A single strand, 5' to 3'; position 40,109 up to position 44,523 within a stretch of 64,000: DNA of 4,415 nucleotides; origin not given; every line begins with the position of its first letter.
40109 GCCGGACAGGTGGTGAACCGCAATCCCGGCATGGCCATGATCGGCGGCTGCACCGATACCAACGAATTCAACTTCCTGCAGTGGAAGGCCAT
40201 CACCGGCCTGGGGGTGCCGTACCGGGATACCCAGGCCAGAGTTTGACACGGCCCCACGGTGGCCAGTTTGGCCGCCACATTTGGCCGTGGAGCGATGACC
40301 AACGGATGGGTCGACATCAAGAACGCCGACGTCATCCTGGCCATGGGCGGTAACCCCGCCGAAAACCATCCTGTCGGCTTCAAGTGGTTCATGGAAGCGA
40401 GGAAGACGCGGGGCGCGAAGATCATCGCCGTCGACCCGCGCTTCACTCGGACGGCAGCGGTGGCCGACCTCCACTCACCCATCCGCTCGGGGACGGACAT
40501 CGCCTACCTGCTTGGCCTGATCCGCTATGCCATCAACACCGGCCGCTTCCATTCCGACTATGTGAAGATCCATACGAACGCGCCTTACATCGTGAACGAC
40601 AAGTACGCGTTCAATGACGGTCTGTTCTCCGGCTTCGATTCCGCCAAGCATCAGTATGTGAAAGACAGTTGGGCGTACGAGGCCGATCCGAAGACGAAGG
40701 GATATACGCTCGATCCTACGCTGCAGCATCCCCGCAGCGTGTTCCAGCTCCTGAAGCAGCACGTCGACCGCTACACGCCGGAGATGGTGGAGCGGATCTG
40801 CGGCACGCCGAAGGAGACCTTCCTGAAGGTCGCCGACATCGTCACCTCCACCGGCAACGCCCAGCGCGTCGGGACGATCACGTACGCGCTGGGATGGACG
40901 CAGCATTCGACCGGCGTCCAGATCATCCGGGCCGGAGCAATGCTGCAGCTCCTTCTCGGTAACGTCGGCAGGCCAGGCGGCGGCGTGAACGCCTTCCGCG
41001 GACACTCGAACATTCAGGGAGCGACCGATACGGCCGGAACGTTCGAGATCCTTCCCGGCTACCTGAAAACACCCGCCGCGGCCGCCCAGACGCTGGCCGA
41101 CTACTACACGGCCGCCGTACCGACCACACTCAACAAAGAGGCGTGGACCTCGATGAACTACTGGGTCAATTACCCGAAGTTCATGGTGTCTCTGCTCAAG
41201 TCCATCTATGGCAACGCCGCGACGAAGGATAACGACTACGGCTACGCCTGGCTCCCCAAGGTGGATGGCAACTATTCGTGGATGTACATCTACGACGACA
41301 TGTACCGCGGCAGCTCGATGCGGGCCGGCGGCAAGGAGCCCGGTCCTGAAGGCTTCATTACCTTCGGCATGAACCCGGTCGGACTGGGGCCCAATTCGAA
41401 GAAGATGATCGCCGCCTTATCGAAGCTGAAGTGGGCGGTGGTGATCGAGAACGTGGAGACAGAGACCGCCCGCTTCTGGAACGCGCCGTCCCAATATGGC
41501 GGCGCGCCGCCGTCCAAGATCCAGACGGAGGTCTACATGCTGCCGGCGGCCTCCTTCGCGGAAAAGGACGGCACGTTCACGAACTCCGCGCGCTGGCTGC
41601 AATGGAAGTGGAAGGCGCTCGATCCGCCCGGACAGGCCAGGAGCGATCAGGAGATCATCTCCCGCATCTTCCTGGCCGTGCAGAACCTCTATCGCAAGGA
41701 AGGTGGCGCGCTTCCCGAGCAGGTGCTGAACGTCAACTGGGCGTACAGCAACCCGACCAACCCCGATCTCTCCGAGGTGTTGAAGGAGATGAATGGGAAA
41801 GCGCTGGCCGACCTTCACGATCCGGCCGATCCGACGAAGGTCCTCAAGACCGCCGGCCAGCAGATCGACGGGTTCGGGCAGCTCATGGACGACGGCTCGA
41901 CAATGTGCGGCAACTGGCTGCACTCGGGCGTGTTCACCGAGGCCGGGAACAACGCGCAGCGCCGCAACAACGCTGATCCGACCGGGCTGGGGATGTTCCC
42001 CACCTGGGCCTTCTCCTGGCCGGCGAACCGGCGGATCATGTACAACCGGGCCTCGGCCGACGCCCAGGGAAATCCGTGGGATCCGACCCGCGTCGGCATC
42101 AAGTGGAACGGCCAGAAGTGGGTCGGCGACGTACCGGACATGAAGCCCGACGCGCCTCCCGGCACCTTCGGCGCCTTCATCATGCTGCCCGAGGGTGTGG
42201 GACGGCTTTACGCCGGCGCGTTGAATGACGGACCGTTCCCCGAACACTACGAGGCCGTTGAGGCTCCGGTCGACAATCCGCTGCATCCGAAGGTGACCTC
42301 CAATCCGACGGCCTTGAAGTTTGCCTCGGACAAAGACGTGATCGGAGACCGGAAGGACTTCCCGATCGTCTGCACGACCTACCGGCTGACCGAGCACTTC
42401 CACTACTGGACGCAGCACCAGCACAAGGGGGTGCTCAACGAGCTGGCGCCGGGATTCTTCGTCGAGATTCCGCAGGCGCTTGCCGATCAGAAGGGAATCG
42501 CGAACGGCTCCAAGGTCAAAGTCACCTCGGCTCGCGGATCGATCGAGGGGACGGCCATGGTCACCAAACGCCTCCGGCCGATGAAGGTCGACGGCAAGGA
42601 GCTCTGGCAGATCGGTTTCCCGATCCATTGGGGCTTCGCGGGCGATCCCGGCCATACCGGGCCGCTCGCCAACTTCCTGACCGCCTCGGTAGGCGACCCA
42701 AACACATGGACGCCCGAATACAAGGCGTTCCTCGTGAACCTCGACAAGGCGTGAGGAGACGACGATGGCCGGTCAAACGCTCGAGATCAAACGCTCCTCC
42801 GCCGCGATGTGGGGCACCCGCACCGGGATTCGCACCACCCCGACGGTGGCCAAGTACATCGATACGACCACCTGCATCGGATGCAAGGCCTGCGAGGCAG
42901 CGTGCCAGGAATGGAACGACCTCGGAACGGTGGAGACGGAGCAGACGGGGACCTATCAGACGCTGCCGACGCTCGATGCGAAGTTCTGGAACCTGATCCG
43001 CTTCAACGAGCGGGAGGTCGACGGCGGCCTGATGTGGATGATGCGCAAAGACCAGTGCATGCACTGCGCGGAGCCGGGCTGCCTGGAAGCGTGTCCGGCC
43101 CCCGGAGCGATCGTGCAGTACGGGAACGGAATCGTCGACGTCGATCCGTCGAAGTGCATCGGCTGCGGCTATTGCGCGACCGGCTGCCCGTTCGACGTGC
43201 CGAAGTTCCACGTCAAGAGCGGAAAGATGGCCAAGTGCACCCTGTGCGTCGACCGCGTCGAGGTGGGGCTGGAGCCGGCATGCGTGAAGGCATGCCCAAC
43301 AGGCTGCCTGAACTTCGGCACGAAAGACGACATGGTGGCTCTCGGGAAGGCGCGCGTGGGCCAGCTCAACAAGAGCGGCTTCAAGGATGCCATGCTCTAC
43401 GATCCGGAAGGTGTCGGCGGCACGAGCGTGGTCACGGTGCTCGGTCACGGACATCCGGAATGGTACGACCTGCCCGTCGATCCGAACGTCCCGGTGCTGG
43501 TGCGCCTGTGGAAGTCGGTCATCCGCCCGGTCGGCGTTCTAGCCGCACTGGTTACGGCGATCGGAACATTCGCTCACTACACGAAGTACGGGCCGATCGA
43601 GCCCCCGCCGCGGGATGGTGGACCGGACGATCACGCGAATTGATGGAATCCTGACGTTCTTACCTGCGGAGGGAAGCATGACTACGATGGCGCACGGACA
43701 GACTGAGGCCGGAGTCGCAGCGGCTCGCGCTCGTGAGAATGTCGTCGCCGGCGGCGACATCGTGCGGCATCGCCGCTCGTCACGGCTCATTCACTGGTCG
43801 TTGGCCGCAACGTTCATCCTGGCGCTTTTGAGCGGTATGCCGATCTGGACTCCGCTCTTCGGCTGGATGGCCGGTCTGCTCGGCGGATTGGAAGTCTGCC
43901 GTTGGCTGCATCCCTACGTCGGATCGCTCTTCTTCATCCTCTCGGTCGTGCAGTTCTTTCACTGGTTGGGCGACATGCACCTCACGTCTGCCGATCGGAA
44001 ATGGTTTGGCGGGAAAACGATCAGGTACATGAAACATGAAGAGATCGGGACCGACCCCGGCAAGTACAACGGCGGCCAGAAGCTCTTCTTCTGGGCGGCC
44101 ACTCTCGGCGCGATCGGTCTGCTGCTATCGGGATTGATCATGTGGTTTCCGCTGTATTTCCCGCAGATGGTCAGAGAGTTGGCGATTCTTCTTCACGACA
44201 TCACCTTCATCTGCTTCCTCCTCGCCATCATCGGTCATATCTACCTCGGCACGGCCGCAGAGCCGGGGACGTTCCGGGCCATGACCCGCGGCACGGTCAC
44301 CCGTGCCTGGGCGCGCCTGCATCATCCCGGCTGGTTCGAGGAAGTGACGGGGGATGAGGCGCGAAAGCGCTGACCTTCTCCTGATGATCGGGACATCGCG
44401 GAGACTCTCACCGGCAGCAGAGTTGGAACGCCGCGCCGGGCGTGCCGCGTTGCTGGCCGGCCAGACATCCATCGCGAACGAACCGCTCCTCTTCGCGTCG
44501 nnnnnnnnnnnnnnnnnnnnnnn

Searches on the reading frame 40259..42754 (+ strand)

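Call 78: search_protein_families(library=pfam, proteins=[window:40259-42754:+], max_evalue=0.00001)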
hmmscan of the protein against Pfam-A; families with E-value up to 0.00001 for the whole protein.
window:40259-42754:+ (831 aa): 2 families
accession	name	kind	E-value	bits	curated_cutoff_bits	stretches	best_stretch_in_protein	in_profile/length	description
PF00384.28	Molybdopterin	-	7e-25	88.2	24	2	12-406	97-303/353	Molybdopterin oxidoreductase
PF01568.27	Molydop_binding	-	3.3e-14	53.3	26.8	1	705-824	3-109/110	Molydopterin dinucleotide binding domain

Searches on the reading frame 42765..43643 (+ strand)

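Call 78: search_protein_families(library=pfam, proteins=[window:42765-43643:+], max_evalue=0.00001)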
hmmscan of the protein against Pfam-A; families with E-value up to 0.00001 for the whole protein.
window:42765-43643:+ (292 aa): 9 families
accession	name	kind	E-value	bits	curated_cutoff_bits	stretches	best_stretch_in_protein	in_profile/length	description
PF13247.11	Fer4_11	-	1.6e-25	89.7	26.2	1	90-186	2-99/100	4Fe-4S dicluster domain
PF12838.12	Fer4_7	-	3.6e-18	66.2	27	1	36-112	1-50/52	4Fe-4S dicluster domain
PF09163.16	Form-deh_trans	-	2.8e-11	43.5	22.1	1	242-282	1-41/44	Formate dehydrogenase N, transmembrane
PF12797.12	Fer4_2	-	3e-10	39.8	24.5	0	124-143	3-22/22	4Fe-4S binding domain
PF12837.12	Fer4_6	-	5.9e-10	39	25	1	123-145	1-23/24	4Fe-4S binding domain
PF13237.11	Fer4_10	-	8.4e-10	38.9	25.5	0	95-142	6-53/53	4Fe-4S dicluster domain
PF13187.11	Fer4_9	-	1.9e-09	37.8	27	0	130-181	1-51/52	4Fe-4S dicluster domain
PF00037.32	Fer4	-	1.9e-09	37.4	21.1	1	125-146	2-23/24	4Fe-4S binding domain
PF14697.11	Fer4_21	-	1.8e-07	31.6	35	1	94-143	4-53/59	4Fe-4S dicluster domain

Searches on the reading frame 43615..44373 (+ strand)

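Call 78: search_protein_families(library=pfam, proteins=[window:43615-44373:+], max_evalue=0.00001)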
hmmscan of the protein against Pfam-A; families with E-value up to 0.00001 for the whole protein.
window:43615-44373:+ (252 aa): 1 family
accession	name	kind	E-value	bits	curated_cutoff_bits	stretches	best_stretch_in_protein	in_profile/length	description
PF01292.26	Ni_hydr_CYTB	-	4.8e-21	75.8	30.1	1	51-226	1-179/179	Prokaryotic cytochrome b561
